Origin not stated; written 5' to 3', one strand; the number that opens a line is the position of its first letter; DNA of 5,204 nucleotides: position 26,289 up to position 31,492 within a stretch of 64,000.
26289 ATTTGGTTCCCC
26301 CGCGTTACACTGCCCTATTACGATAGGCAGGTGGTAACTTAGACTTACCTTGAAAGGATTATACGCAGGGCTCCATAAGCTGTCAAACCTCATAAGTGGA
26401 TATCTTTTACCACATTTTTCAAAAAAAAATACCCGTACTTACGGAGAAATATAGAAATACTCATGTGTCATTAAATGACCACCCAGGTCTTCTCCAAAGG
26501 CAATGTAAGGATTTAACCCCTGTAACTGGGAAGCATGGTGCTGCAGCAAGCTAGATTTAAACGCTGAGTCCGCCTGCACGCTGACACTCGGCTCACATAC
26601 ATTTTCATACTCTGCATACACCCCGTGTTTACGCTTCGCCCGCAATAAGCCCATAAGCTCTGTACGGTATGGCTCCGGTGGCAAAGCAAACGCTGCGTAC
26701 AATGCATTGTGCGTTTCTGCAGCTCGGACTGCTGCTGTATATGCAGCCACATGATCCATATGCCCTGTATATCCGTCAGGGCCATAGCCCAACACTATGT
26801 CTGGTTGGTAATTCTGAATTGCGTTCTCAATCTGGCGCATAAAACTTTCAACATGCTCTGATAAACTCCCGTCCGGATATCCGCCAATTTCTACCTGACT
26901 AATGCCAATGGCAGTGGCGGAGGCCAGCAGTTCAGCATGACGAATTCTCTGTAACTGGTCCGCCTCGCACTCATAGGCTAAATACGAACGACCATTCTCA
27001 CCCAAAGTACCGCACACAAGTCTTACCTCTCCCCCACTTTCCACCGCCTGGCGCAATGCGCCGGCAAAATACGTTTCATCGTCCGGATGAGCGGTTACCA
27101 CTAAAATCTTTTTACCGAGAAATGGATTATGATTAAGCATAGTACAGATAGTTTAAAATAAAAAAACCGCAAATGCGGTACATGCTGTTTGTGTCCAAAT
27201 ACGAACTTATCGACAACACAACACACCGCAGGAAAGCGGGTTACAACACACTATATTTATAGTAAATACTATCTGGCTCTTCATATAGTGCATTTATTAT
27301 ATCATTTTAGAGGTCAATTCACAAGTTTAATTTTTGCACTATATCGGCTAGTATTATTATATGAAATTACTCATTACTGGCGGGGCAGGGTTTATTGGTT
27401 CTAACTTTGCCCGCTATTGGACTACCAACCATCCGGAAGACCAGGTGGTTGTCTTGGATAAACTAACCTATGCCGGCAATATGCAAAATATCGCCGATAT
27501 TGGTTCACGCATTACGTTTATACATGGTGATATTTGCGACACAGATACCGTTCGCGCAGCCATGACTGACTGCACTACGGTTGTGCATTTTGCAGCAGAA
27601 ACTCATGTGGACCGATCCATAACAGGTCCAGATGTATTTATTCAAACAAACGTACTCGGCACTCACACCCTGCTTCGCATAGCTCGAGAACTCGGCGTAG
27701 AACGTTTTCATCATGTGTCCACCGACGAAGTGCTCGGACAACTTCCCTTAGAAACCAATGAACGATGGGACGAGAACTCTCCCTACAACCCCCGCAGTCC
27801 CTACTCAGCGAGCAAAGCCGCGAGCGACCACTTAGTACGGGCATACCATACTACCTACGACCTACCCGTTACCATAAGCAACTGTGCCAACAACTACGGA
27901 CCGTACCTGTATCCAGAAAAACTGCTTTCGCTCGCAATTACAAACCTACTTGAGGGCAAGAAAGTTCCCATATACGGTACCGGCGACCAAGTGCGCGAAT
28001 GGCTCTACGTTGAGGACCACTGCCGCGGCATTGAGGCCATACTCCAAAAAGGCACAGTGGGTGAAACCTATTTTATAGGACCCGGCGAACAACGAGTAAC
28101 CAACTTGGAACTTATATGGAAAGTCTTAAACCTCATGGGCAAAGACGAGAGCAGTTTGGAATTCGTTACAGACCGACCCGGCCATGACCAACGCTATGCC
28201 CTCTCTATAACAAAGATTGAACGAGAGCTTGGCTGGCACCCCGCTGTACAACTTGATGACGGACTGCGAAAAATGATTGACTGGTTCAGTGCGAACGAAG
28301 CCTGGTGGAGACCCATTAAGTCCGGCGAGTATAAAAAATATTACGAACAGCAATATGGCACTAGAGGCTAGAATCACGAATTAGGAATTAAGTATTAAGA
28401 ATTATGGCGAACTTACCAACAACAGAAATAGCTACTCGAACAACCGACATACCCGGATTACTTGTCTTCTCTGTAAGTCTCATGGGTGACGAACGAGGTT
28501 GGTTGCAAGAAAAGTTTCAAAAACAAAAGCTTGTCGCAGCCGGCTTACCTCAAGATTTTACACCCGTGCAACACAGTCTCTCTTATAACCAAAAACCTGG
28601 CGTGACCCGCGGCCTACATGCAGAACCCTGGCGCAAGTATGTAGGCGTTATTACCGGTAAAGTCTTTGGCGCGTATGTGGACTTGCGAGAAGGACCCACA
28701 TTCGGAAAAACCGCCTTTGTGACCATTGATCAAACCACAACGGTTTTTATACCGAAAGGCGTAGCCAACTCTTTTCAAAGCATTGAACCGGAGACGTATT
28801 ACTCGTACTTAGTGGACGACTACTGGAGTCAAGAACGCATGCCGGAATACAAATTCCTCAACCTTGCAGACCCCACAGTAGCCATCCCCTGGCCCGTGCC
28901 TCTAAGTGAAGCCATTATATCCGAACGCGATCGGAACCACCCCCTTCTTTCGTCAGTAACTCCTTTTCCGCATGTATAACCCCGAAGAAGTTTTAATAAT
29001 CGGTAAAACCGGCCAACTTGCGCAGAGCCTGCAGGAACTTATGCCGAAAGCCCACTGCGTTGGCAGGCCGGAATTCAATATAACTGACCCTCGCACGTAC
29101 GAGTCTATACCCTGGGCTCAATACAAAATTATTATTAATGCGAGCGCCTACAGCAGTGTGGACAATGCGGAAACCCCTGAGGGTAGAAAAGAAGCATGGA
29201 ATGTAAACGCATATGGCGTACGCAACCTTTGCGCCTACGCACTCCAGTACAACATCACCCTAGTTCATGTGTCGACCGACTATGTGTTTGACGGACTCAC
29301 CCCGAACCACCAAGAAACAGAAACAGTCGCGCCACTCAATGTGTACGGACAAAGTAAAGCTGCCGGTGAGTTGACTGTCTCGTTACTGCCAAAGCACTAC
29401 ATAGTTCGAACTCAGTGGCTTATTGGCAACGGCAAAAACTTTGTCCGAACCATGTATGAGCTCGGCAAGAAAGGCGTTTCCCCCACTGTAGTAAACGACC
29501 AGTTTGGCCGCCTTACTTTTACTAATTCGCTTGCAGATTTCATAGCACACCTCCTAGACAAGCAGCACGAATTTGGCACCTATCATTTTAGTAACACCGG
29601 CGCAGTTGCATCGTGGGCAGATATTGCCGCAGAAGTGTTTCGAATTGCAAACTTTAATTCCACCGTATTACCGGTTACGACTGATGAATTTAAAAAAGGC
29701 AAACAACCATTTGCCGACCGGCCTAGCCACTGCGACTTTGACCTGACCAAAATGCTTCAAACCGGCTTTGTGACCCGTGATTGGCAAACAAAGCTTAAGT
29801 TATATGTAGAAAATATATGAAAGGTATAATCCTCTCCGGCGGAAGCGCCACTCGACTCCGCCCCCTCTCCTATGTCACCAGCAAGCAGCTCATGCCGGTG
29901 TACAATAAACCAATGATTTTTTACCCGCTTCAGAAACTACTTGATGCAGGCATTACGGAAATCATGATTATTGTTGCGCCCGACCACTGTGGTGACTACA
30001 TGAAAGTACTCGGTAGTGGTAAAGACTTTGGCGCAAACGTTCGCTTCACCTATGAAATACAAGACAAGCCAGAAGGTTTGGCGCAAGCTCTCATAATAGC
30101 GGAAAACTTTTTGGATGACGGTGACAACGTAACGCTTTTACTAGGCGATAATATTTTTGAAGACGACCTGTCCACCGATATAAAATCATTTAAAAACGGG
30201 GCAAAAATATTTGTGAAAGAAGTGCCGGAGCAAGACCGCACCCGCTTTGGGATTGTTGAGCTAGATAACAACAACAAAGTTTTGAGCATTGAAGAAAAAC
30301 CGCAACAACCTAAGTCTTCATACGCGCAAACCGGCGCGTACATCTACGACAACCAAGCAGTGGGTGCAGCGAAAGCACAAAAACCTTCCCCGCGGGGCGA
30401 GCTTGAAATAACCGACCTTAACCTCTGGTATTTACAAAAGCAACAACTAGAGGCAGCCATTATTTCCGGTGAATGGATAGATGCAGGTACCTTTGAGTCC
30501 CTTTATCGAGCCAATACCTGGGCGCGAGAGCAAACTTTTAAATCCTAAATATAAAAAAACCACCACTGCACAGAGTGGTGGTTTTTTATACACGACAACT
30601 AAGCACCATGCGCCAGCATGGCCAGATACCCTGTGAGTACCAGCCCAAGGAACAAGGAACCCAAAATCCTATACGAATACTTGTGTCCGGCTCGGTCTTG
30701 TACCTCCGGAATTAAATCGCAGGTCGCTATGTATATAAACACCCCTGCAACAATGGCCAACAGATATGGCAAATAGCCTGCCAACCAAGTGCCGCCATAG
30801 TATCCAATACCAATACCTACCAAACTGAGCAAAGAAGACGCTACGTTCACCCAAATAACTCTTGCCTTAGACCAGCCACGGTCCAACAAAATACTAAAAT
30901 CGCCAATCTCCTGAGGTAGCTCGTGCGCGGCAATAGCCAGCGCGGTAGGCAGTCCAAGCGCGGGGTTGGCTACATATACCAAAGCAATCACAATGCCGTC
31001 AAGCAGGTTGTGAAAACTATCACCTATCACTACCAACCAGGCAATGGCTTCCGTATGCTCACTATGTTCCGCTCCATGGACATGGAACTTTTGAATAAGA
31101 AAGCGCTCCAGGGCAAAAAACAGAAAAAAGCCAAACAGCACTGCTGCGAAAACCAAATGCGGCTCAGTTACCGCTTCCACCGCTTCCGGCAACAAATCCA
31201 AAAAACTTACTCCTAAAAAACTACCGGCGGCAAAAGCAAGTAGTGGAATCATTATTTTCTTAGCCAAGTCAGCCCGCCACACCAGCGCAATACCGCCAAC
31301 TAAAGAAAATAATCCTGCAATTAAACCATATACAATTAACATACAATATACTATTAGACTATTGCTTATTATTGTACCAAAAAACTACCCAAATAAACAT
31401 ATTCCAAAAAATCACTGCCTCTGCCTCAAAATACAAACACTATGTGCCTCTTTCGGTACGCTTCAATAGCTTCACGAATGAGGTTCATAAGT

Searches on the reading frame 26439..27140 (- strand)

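Call 8: search_protein_families(library=pfam, proteins=[window:26439-27140:-], max_evalue=0.001)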
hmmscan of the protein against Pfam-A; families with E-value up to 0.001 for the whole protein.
window:26439-27140:- (233 aa): 1 family
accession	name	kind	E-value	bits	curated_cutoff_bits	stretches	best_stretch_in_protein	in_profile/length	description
PF02585.22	PIG-L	-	3.9e-29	102.2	28.2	1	13-140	1-128/129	GlcNAc-PI de-N-acetylase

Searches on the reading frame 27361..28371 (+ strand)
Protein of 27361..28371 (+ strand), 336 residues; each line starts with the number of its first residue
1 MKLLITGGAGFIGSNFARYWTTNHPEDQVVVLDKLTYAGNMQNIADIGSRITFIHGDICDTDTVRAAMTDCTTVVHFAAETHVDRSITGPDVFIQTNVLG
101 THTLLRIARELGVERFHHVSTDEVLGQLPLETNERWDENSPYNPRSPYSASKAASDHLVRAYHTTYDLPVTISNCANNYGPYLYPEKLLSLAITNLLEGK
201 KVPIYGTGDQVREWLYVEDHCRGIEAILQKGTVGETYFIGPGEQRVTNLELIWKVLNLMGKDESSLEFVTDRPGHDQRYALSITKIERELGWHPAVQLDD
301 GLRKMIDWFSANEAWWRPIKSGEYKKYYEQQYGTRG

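Call 8: search_protein_families(library=pfam, proteins=[window:27361-28371:+], max_evalue=0.001)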
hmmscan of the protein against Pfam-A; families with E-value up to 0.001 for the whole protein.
window:27361-28371:+ (336 aa): 9 families
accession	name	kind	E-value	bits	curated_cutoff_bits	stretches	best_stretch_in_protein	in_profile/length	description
PF16363.11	GDP_Man_Dehyd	-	1.1e-77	262.2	27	1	4-305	1-332/332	GDP-mannose 4,6 dehydratase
PF01370.27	Epimerase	-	2.2e-65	220.9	20.9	1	4-240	2-240/240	NAD dependent epimerase/dehydratase family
PF01073.25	3Beta_HSD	-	1.3e-21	77.3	22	1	4-219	1-220/280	3-beta hydroxysteroid dehydrogenase/isomerase family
PF07993.18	NAD_binding_4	-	1e-16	61.4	20.1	1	5-175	1-204/258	Male sterility protein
PF02719.21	Polysacc_synt_2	-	1.2e-16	61.3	20.2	1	3-123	1-130/293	Polysaccharide biosynthesis protein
PF04321.23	RmlD_sub_bind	-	5.8e-15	55.5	27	1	1-263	1-235/287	RmlD substrate binding domain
PF13460.12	NAD_binding_10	-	1.7e-08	35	27.2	1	40-166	28-138/184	NAD(P)H-binding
PF00106.31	adh_short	-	6.6e-05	22.9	26.6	0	4-71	4-71/195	short chain dehydrogenase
PF08659.16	KR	-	0.00089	19.7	22.6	0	4-72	4-76/180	KR domain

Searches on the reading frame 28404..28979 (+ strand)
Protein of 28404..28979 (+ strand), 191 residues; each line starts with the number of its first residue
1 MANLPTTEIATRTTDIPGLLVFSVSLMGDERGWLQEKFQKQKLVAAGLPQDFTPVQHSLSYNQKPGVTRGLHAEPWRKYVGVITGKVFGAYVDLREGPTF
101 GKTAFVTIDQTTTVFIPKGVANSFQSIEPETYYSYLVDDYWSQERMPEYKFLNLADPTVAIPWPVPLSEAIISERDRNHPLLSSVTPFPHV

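Call 8: search_protein_families(library=pfam, proteins=[window:28404-28979:+], max_evalue=0.001)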
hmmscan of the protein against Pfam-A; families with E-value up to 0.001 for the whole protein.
window:28404-28979:+ (191 aa): 1 family
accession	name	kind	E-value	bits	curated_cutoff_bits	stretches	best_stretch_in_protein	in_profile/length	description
PF00908.23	dTDP_sugar_isom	-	1.1e-38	133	27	1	14-183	2-167/168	dTDP-4-dehydrorhamnose 3,5-epimerase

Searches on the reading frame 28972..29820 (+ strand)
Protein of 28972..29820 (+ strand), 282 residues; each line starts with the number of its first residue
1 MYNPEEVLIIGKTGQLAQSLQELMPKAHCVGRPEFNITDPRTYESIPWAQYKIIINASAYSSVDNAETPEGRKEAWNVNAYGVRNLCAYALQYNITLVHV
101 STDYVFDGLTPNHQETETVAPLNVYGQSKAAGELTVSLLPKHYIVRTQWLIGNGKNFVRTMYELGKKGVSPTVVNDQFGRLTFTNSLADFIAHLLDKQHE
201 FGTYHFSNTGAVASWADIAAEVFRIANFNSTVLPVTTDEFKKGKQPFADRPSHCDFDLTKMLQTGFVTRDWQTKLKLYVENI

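Call 8: search_protein_families(library=pfam, proteins=[window:28972-29820:+], max_evalue=0.001)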
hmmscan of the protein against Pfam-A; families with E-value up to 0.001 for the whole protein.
window:28972-29820:+ (282 aa): 5 families
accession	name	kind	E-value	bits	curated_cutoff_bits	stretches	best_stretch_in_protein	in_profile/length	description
PF04321.23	RmlD_sub_bind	-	5.4e-67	226.3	27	1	6-281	2-284/287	RmlD substrate binding domain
PF01370.27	Epimerase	-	1.9e-10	41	20.9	1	8-143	2-160/240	NAD dependent epimerase/dehydratase family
PF16363.11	GDP_Man_Dehyd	-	4.8e-06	26.7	27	1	46-143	71-171/332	GDP-mannose 4,6 dehydratase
PF02719.21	Polysacc_synt_2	-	8e-05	22.4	20.2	1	49-139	76-152/293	Polysaccharide biosynthesis protein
PF07993.18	NAD_binding_4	-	0.00031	20.4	20.1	1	48-138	86-190/258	Male sterility protein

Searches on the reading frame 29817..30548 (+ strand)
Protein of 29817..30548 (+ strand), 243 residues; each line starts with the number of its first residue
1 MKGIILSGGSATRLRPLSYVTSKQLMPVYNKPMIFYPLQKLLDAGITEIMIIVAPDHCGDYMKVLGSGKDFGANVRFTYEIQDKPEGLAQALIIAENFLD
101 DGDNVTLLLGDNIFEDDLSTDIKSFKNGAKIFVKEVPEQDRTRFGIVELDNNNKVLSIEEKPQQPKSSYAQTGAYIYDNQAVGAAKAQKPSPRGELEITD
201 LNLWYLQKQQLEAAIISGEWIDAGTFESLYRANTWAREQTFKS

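Call 8: search_protein_families(library=pfam, proteins=[window:29817-30548:+], max_evalue=0.001)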
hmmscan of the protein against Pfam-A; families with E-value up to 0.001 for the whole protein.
window:29817-30548:+ (243 aa): 2 families
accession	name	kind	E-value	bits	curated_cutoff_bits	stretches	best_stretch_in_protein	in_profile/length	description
PF00483.29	NTP_transferase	-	7.2e-59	199.8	21.2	1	2-234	1-240/245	Nucleotidyl transferase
PF12804.13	NTP_transf_3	-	3.8e-08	34.1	27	1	3-125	1-111/160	MobA-like NTP transferase domain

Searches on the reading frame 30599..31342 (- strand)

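Call 8: search_protein_families(library=pfam, proteins=[window:30599-31342:-], max_evalue=0.001)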
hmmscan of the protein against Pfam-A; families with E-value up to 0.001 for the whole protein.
window:30599-31342:- (247 aa): 1 family
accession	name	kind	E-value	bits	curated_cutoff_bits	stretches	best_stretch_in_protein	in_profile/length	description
PF02535.28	Zip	-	7e-39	134.4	35.1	2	91-242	168-319/323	ZIP Zinc transporter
